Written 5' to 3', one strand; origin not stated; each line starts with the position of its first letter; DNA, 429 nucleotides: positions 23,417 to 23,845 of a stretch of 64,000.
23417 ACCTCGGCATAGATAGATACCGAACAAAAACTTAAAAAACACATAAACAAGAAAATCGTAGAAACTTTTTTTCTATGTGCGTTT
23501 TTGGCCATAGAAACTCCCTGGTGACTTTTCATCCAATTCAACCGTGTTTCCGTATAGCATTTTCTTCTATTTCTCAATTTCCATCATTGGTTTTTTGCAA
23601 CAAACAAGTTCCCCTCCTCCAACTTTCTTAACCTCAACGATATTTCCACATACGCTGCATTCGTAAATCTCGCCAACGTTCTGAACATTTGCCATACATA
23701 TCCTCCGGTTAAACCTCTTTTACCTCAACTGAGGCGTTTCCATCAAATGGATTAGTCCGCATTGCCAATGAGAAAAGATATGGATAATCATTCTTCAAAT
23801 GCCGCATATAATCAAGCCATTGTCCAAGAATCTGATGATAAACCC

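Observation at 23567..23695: Unannotated 42-aa desulforedoxin gene between the membrane protein and the YceI gene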

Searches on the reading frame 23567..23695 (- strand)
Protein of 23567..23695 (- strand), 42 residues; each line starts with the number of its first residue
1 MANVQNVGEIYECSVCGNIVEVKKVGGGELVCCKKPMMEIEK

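Call 3: search_protein_families(library=pfam, proteins=[window:23567-23695:-], max_evalue=0.01)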
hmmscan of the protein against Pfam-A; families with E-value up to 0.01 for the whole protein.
window:23567-23695:- (42 aa): 1 family
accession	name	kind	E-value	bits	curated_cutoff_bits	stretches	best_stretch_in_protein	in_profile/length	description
PF06397.17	Desulfoferrod_N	-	1.5e-14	53.8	23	1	6-39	2-35/36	Desulfoferrodoxin, N-terminal domain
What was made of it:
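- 23567..23695 (-): Desulforedoxin (Dx) coding sequence: 42 aa plus TAG stop. The four metal-ligand cysteines are C13, C16, C32 and C33. PF06397 53.8 bits (call 3).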

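Call 4: search_protein_families(library=ncbifam, proteins=[window:23567-23695:-], max_evalue=0.01)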
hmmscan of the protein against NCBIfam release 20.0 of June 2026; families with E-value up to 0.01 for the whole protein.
window:23567-23695:- (42 aa): 2 families
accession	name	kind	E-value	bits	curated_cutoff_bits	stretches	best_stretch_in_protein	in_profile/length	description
TIGR00319.1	desulf_FeS4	domain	2.9e-14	52.5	36.05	1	5-37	2-34/34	desulfoferrodoxin FeS4 iron-binding domain-containing protein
TIGR00320.1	dfx_rbo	equivalog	5e-11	42.9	146.9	1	5-39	2-36/125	desulfoferrodoxin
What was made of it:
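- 23567..23695 (-): TIGR00319 52.5 bits (call 4).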

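Call 5: search_solved_structures(query=window:23570-23695:-, max_evalue=1, show_alignments=4)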
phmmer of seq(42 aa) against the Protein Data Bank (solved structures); distinct sequences matched with E-value up to 1: 6.
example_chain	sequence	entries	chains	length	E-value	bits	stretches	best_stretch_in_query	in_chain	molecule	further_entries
1dfx_A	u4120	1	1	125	3.7e-08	35.9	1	9-39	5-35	DESULFOFERRODOXIN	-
1cfw_A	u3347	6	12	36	7.3e-08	35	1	6-38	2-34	PROTEIN (DESULFOREDOXIN) | DESULFOREDOXIN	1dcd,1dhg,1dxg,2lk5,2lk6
1vzg_A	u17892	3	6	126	5e-07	32.5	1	9-38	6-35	DESULFOFERRODOXIN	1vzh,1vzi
2ji1_A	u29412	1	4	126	8.1e-07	31.8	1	9-38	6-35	Desulfoferrodoxin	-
2ji2_A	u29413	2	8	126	8.3e-07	31.8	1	9-38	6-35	Desulfoferrodoxin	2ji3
5k2m_E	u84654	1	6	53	0.35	14.5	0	8-24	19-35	Probable lysine biosynthesis protein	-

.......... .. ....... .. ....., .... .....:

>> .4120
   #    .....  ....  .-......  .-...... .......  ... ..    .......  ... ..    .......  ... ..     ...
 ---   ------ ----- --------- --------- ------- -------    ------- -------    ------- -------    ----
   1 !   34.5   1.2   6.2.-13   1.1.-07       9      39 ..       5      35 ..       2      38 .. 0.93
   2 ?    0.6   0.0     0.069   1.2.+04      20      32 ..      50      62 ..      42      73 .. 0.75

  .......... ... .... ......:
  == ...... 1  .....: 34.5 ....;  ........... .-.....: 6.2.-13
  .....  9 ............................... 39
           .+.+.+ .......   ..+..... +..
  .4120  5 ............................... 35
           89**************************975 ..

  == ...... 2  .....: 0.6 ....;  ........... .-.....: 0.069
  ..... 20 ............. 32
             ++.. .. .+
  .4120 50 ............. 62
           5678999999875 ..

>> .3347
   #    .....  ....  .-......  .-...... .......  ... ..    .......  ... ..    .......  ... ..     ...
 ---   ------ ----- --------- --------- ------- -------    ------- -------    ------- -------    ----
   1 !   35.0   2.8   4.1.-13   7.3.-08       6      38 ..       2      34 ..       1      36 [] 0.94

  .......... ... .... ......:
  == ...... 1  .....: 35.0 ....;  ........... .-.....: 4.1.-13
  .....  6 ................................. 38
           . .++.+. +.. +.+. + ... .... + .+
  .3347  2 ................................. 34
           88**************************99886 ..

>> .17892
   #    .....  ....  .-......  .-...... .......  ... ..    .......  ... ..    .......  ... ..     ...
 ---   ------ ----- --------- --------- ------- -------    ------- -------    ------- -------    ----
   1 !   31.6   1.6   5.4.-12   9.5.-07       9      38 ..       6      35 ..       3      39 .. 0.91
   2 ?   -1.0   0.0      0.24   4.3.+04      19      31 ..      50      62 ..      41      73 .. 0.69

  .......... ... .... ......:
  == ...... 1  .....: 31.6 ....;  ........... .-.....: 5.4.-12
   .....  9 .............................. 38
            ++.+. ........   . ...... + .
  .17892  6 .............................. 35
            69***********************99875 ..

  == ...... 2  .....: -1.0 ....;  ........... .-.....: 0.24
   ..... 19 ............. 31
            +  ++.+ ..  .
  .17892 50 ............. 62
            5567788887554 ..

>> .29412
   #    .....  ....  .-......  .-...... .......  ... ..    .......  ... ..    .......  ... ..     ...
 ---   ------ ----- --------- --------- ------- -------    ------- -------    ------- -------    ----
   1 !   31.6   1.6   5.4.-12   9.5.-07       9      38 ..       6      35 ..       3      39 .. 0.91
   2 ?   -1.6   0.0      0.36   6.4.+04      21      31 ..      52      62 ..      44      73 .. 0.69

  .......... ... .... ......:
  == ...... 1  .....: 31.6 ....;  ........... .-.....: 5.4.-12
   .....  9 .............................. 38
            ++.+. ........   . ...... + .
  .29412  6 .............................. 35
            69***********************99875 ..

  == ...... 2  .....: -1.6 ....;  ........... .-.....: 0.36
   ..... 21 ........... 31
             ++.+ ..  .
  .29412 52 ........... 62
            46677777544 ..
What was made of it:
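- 23567..23695 (-): PDB sequence hits to 1cfw/1dxg and 1dfx (call 5).
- PDB sequence hits: D. gigas desulforedoxin at E = 7e-8 and Dfx 1dfx at E = 4e-8 (call 5). PDB holds six desulforedoxin entries (1cfw, 1dcd, 1dhg, 1dxg, 2lk5, 2lk6; call 5). The sequence is as similar to Dfx N-domains (1dfx, E = 3.7e-8) as to stand-alone Dx (call 5).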

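Call 6: find_homologous_proteins(query=window:23570-23695:-, max_evalue=0.001)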
Query seq(42 aa) (42 aa): 11 proteins with E <= 0.001 among 11 candidates.
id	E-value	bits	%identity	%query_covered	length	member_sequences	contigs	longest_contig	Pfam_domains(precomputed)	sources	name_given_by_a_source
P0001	1.3e-19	85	100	100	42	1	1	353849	PF06397.18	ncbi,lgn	-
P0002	1.2e-13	67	76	100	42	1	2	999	PF06397.18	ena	-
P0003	4.5e-13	65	73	98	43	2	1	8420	PF06397.18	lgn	-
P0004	1.6e-12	63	76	98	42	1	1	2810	PF06397.18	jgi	-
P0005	2.8e-12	62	74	100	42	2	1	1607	PF06397.18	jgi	jgi:desulfoferrodoxin-like iron-binding protein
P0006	4.0e-12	62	71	100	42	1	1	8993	PF06397.18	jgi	-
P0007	5.3e-12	62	73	98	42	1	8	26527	PF06397.18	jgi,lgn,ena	jgi:desulfoferrodoxin-like iron-binding protein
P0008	1.2e-11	60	73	95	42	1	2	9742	PF06397.18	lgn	-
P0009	7.4e-11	58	77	83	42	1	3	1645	PF06397.18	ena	-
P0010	1.0e-10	58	76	88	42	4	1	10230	PF06397.18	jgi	jgi:desulfoferrodoxin-like iron-binding protein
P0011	2.4e-10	57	64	100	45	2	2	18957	PF06397.18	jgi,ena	-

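Call 7: find_encoding_contigs(protein=window:23567-23695:-, flank=10000, max_places=10)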
Protein window:23567-23695:- (42 aa): no gene with exactly this product is on record in the collection.

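Call 9: list_cluster_members(proteins=[P0001, P0007, P0011])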
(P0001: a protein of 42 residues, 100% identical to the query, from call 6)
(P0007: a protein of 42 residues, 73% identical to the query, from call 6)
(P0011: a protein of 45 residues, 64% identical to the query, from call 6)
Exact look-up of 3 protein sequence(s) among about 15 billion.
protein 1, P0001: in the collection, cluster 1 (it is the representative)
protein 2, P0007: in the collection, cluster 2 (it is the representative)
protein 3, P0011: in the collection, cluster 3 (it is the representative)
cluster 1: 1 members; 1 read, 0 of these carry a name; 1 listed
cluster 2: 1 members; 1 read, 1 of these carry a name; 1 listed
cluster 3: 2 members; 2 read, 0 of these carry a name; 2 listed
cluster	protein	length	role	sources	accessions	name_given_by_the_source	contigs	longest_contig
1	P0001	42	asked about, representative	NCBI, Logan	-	-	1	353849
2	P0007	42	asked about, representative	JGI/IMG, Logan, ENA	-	desulfoferrodoxin-like iron-binding protein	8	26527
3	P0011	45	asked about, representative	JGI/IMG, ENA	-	-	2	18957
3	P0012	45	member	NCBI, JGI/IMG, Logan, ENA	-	-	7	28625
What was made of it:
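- Checked: However, the identical 42-aa sequence is already in the public protein collection, with NCBI and Logan as sources, on a 353,849-bp contig (calls 6, 9).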

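Call 10: find_encoding_contigs(protein=P0007, flank=6000, max_places=6)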
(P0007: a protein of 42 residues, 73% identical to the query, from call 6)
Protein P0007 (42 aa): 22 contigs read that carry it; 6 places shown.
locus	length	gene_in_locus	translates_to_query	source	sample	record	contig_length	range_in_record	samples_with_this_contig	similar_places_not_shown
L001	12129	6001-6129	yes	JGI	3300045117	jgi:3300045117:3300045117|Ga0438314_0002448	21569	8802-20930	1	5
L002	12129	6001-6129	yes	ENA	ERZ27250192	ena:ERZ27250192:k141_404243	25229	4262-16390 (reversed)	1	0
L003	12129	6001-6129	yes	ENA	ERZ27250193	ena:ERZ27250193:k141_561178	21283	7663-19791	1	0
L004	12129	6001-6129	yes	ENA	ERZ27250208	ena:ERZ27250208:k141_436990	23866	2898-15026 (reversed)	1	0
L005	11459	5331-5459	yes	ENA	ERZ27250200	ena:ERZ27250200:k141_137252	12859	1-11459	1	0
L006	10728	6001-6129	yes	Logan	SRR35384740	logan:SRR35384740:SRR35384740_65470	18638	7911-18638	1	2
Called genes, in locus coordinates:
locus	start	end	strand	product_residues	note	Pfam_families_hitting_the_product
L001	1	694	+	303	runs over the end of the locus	PF01148:CTP_transf_1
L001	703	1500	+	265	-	PF12147:Methyltransf_20, PF01209:Ubie_methyltran, PF13847:Methyltransf_31, PF13649:Methyltransf_25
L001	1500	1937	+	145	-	PF12641:Flavodoxin_3, PF12724:Flavodoxin_5 (weak)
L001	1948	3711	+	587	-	PF02223:Thymidylate_kin (faint), PF01712:dNK (weak), PF00781:DAGK_cat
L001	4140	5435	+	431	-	PF13289:SIR2_2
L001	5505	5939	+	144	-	PF01475:FUR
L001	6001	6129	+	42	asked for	PF06397:Desulfoferrod_N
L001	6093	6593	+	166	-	PF13668:Ferritin_2 (weak), PF00210:Ferritin, PF02915:Rubrerythrin (weak)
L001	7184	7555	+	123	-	-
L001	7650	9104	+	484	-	PF00662:Proton_antipo_N (weak), PF00361:Proton_antipo_M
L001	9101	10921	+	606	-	PF00361:Proton_antipo_M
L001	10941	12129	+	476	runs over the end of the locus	PF00361:Proton_antipo_M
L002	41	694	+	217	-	PF01148:CTP_transf_1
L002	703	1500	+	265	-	PF12147:Methyltransf_20, PF01209:Ubie_methyltran, PF13847:Methyltransf_31, PF13649:Methyltransf_25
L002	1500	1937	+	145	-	PF12641:Flavodoxin_3, PF12724:Flavodoxin_5 (weak)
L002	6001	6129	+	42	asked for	PF06397:Desulfoferrod_N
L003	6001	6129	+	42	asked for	PF06397:Desulfoferrod_N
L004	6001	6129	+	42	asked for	PF06397:Desulfoferrod_N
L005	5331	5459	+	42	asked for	PF06397:Desulfoferrod_N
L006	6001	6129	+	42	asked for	PF06397:Desulfoferrod_N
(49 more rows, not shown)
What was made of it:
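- Fur-Dx-ferritin (call 10).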

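Call 11: find_encoding_contigs(protein=P0011, flank=6000, max_places=4)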
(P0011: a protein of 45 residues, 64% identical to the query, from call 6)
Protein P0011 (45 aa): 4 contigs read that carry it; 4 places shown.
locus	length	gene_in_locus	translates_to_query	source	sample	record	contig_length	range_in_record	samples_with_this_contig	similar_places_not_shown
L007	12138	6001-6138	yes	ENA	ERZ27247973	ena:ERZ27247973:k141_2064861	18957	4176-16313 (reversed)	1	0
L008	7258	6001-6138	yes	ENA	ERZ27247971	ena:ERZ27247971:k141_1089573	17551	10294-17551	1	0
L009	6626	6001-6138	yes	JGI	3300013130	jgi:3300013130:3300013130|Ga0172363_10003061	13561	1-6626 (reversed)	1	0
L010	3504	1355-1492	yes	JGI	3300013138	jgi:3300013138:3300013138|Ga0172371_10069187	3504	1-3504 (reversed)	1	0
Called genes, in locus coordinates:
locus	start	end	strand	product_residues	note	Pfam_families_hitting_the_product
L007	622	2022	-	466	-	PF00089:Trypsin, PF13365:Trypsin_2, PF00595:PDZ, PF13180:PDZ_2, PF17820:PDZ_6, PF00595:PDZ, PF13180:PDZ_2, PF17820:PDZ_6, +1 more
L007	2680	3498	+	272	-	-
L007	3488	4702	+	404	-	PF10923:BrxC_BrxD, PF13191:AAA_16 (weak), PF01637:ATPase_2 (faint)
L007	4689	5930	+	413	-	PF10923:BrxC_BrxD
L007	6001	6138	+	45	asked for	PF06397:Desulfoferrod_N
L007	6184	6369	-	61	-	-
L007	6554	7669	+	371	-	PF01553:Acyltransferase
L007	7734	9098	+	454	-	-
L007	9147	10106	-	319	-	-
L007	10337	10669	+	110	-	-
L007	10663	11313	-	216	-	-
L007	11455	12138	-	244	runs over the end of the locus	PF07796:DUF1638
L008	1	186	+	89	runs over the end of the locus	-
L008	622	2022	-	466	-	PF00089:Trypsin, PF13365:Trypsin_2, PF00595:PDZ, PF13180:PDZ_2, PF17820:PDZ_6, PF00595:PDZ, PF13180:PDZ_2, PF17820:PDZ_6, +1 more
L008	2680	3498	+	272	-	-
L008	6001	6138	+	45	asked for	PF06397:Desulfoferrod_N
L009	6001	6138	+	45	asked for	PF06397:Desulfoferrod_N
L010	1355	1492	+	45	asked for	PF06397:Desulfoferrod_N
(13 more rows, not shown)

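Call 14: find_related_loci(query=A1, collection=genome_contigs, flank=6000)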
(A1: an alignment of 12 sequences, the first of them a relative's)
Query A1 (42 aa) in genome_contigs; peptide patterns used: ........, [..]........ (x = any residue, [..] = any of these).
464 stretches matched a pattern; 424 encode a relative of the query (tblastn E <= 1e-3); the best 80 are kept; 80 distinct loci.
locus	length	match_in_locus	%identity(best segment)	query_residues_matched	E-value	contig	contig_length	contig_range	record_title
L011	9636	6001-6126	76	1-42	6e-17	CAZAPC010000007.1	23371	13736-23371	MAG TPA_asm: uncultured Planctomycetales bacterium isolate SRP098346_co1_103 genome assembly, contig: NODE_1903_length_2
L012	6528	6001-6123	78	1-41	7e-17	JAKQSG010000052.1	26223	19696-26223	MAG: Candidatus Omnitrophota bacterium isolate USMO_metabat.104 k141_764618, whole genome shotgun sequence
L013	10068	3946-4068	76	1-41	1e-16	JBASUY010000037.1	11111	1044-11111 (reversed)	MAG: Candidatus Omnitrophota bacterium isolate MFD13470_ilm_asm_bin9 k127_4306, whole genome shotgun sequence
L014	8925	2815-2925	78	1-37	2e-16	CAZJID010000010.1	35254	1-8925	MAG TPA_asm: uncultured Dehalococcoidales bacterium isolate SRP214966_co4_401 genome assembly, contig: NODE_793_length_3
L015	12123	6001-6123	71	1-41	4e-16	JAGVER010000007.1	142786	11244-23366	MAG: Candidatus Omnitrophota bacterium isolate DeMMO2_49 c_000000035334, whole genome shotgun sequence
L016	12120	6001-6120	75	1-40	4e-16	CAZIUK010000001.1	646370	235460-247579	MAG TPA_asm: uncultured Planctomycetales bacterium isolate binchicken_co154_195 genome assembly, contig: NODE_1_length_6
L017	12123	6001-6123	73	1-41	4e-16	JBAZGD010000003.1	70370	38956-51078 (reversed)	MAG: Candidatus Omnitrophota bacterium isolate SO_2017_LW3_36 NODE_762_length_70370_cov_2.387014_LW162_2017, whole genom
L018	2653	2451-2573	73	1-41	4e-16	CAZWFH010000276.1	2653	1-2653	MAG TPA_asm: uncultured Atribacterota bacterium isolate binchicken_co228_37 genome assembly, contig: NODE_73382_length_2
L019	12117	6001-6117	64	4-42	5e-16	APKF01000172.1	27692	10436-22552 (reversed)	Candidatus Caldatribacterium californiense OP9-cSCG F645_contig174_S24, whole genome shotgun sequence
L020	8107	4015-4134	75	1-40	7e-16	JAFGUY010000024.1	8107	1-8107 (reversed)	MAG: Candidatus Omnitrophota bacterium isolate ZodW_Metabat.114 k87_2116209, whole genome shotgun sequence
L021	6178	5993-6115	73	1-41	7e-16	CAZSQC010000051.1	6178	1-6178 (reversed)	MAG TPA_asm: uncultured Planctomycetales bacterium isolate SRP278252_co2_861 genome assembly, contig: NODE_27343_length_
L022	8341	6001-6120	73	1-40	9e-16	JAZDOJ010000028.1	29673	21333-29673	MAG: Candidatus Omnitrophota bacterium isolate MEGAHIT-group-0.767 k141_4498562, whole genome shotgun sequence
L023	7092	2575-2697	71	1-41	1e-15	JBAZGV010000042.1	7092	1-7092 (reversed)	MAG: Candidatus Omnitrophota bacterium isolate SO_2017_LW3_54 NODE_36471_length_7092_cov_0.984350_LW162_2017, whole geno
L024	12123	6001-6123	68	1-41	1e-15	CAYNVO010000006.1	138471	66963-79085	MAG TPA_asm: uncultured Dehalococcoidales bacterium isolate SRP178699_co1_561 genome assembly, contig: NODE_44_length_13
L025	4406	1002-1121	70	1-40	1e-15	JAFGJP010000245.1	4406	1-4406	MAG: Candidatus Auribacterota bacterium isolate Zod_Metabat.284 k87_7207166, whole genome shotgun sequence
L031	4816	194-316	68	1-41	2e-15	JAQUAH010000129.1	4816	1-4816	MAG: Candidatus Omnitrophota bacterium isolate STC_8 NODE_53257_length_4816_cov_2.671358_Sandtown_C, whole genome shotgu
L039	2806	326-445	65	1-40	9e-15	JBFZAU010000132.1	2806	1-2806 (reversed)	MAG: Candidatus Omnitrophota bacterium isolate PPR_0475 k121_2687163, whole genome shotgun sequence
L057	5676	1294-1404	76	1-37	4e-14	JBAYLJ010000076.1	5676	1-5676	MAG: Candidatus Omnitrophota bacterium isolate SO_2016_LW1_10 scaffold22770_LW64-88_2016, whole genome shotgun sequence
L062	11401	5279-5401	63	1-41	5e-14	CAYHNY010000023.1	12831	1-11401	MAG TPA_asm: uncultured Planctomycetales bacterium isolate ERP119705_co14_517 genome assembly, contig: NODE_6106_length_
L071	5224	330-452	61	1-41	7e-14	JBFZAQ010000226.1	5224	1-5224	MAG: Candidatus Omnitrophota bacterium isolate PPR_0471 k121_7634255, whole genome shotgun sequence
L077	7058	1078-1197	68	1-40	9e-14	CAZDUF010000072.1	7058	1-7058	MAG TPA_asm: uncultured Planctomycetales bacterium isolate binchicken_co107_97 genome assembly, contig: NODE_22479_lengt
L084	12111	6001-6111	70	1-37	1e-13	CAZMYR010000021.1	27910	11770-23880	MAG TPA_asm: uncultured Planctomycetia bacterium isolate binchicken_co34_514 genome assembly, contig: NODE_2524_length_2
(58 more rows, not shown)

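Call 22: search_protein_families(library=pfam, alignment_id=A2, max_evalue=0.0001)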
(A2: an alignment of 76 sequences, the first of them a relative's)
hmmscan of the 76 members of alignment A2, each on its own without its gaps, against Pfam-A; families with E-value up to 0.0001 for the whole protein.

A. member 1, L011:4645-5835:+ (396 aa): 6 families
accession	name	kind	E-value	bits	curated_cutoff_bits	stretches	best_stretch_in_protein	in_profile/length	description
PF18133.7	HydF_tetramer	-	1.2e-45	154.5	22.6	1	278-394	2-118/118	Hydrogen maturase F tetramerization domain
PF18128.7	HydF_dimer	-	6.5e-40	135.7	23.4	1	176-274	1-99/99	Hydrogen maturase F dimerization domain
PF01926.29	MMR_HSR1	-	1.2e-21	77.4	21.9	1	11-126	1-113/113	50S ribosome-binding GTPase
PF02421.24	FeoB_N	-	8.2e-08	32.4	27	1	11-163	2-156/156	Ferrous iron transport protein B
PF00350.29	Dynamin_N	-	2e-07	31.6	27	0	12-44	1-33/168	Dynamin family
PF00009.33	GTP_EFTU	-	4.4e-06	26.8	26.5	0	79-168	83-187/188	Elongation factor Tu GTP binding domain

B. families by the number of members that match (of 76 scanned): 85 families (the first 25 are shown)
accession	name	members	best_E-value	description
PF18133.7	HydF_tetramer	7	7.2e-47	Hydrogen maturase F tetramerization domain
PF18128.7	HydF_dimer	7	2.8e-42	Hydrogen maturase F dimerization domain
PF01926.29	MMR_HSR1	7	1e-22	50S ribosome-binding GTPase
PF02421.24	FeoB_N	7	2.4e-08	Ferrous iron transport protein B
PF00350.29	Dynamin_N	7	5.5e-08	Dynamin family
PF02915.23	Rubrerythrin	6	2.4e-13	Rubrerythrin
PF03232.19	COQ7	5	5.8e-11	Ubiquinone biosynthesis protein COQ7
PF00009.33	GTP_EFTU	5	4.7e-07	Elongation factor Tu GTP binding domain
PF01914.23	MarC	4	1.1e-36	MarC family integral membrane protein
PF00210.30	Ferritin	4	3.4e-28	Ferritin-like domain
PF01475.25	FUR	4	1.4e-26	Ferric uptake regulator family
PF12902.13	Ferritin-like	4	1.2e-14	Ferritin-like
PF13668.12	Ferritin_2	4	8.3e-13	Ferritin-like domain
PF09537.16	DUF2383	4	4.2e-08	Domain of unknown function (DUF2383)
PF19825.5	DUF6306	4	5.8e-06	Domain of unknown function (DUF6306)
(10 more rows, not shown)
